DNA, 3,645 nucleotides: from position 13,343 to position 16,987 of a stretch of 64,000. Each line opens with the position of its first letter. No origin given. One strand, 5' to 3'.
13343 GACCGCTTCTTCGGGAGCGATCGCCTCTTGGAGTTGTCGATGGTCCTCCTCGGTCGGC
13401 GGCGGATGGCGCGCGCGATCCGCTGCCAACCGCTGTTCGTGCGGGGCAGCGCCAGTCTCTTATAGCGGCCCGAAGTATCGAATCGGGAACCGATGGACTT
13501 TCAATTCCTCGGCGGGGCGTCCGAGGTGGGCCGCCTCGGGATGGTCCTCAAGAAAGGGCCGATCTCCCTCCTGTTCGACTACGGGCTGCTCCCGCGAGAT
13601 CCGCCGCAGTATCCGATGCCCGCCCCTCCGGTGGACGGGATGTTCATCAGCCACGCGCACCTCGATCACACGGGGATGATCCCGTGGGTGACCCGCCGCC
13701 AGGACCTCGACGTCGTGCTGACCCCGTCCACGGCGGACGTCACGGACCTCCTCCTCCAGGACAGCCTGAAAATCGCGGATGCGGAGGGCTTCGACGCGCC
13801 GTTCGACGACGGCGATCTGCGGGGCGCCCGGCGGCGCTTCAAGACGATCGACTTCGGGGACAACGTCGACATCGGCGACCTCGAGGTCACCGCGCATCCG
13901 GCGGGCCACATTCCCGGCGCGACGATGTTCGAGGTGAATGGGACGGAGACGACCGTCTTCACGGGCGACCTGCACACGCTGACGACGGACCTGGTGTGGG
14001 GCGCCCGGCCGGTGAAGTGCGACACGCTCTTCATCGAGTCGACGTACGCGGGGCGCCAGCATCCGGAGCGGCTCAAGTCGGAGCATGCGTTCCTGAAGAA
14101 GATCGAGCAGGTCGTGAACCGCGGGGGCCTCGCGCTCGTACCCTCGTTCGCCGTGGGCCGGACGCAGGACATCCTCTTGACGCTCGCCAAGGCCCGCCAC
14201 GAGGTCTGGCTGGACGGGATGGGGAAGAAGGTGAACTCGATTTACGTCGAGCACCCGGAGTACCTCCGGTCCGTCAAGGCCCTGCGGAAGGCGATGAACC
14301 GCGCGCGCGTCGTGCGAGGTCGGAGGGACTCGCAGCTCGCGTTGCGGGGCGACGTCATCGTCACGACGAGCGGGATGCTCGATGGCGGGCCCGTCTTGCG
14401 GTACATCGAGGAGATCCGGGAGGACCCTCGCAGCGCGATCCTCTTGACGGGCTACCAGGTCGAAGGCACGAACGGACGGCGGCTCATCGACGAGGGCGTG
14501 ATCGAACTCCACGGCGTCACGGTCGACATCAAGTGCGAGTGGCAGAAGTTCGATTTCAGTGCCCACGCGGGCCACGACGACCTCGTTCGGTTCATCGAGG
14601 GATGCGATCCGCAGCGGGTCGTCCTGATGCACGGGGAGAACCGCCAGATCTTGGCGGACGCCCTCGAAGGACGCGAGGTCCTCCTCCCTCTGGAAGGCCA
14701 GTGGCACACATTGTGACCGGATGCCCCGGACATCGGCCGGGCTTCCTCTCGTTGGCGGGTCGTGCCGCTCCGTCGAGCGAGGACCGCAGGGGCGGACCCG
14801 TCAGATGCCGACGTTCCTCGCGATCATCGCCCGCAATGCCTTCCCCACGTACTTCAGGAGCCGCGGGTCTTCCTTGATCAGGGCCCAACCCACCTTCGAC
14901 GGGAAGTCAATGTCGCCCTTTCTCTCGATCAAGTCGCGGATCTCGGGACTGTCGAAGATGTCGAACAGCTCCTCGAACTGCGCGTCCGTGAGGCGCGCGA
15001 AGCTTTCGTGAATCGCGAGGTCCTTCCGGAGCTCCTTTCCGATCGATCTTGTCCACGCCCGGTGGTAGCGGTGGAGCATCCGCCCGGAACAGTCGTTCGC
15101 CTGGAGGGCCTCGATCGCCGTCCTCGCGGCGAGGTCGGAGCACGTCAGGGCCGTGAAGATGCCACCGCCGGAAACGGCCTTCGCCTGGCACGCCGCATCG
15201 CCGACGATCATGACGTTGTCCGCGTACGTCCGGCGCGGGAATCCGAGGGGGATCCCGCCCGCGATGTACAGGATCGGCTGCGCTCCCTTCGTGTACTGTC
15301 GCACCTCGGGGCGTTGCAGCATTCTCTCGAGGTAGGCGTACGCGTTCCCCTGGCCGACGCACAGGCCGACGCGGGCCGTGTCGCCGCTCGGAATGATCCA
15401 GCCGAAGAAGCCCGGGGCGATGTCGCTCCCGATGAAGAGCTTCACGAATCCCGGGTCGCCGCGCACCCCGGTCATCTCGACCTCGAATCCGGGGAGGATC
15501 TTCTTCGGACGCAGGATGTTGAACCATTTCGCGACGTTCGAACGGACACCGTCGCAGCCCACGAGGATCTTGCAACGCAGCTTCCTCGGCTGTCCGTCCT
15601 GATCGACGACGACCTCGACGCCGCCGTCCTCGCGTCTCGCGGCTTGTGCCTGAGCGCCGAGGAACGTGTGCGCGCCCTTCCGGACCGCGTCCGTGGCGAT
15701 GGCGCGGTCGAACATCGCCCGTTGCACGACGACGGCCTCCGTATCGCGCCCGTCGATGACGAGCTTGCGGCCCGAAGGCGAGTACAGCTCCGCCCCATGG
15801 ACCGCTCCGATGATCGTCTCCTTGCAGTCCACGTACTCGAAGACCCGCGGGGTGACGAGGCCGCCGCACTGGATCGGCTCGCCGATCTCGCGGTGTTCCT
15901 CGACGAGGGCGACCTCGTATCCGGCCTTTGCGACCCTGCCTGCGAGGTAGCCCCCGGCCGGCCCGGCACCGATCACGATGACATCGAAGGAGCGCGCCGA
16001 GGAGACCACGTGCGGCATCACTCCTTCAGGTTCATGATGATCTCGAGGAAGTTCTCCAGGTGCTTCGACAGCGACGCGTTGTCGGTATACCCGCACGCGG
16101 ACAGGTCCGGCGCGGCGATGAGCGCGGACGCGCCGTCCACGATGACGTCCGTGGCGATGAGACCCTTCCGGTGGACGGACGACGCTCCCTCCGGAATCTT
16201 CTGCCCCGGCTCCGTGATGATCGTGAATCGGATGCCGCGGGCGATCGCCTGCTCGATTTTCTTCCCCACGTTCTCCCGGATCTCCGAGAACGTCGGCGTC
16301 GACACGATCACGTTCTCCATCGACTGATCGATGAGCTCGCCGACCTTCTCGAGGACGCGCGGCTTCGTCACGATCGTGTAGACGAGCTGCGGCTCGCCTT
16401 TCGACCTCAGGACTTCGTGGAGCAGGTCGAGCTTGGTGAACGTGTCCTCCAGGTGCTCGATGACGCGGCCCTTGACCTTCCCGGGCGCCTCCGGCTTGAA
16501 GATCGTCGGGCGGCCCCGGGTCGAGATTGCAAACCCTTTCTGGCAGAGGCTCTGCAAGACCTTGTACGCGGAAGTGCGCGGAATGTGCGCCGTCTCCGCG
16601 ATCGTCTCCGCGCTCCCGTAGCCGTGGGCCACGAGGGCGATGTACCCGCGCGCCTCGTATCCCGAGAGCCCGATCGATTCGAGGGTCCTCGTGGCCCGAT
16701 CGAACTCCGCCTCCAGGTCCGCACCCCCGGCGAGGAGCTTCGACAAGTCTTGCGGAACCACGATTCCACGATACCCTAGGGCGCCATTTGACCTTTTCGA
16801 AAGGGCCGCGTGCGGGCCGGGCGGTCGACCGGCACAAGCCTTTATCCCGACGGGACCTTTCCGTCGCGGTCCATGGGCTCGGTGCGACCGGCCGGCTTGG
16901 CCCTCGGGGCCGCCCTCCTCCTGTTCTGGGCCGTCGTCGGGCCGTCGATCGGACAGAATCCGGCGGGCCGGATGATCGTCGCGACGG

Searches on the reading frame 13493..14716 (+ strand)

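Call 58: search_protein_families(library=pfam, proteins=[window:13493-14716:+], max_evalue=0.0001)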
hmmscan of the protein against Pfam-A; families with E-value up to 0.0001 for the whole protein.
window:13493-14716:+ (407 aa): 4 families
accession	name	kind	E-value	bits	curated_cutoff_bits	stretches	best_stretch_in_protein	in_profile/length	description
PF10996.14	Beta-Casp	-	1e-17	65.2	27.7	1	225-331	2-120/120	Beta-Casp domain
PF07521.17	RMMBL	-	4.7e-12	46.1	21.6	1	344-391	2-52/63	Zn-dependent metallo-hydrolase RNA specificity domain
PF12706.13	Lactamase_B_2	-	7.3e-10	39.2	27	1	38-195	22-174/200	Beta-lactamase superfamily domain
PF00753.33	Lactamase_B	-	2.4e-05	24.8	22.7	1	44-161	41-151/196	Metallo-beta-lactamase superfamily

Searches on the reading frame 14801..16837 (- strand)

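Call 57: search_protein_families(library=pfam, proteins=[window:14801-16837:-], max_evalue=0.0001)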
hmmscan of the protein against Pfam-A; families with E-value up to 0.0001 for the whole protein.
window:14801-16837:- (678 aa): 6 families
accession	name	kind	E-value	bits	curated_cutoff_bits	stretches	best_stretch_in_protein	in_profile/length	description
PF01494.25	FAD_binding_3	-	3e-13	50.2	22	1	284-440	2-168/349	FAD binding domain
PF05834.18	Lycopene_cycl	-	8.5e-09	35.4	23.4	1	285-435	1-145/380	Lycopene cyclase protein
PF22578.2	GGR_cat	-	5.2e-06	26.7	27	1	451-509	6-70/88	Geranylgeranyl reductase catalytic domain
PF03486.20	HI0933_like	-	9.4e-06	25.7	50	1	285-326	2-43/244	HI0933-like protein Rossmann domain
PF01266.30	DAO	-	2.5e-05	24.4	27.9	0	285-319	1-35/353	FAD dependent oxidoreductase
PF07992.20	Pyr_redox_2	-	5.2e-05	23.2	26.1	0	284-316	1-33/291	Pyridine nucleotide-disulphide oxidoreductase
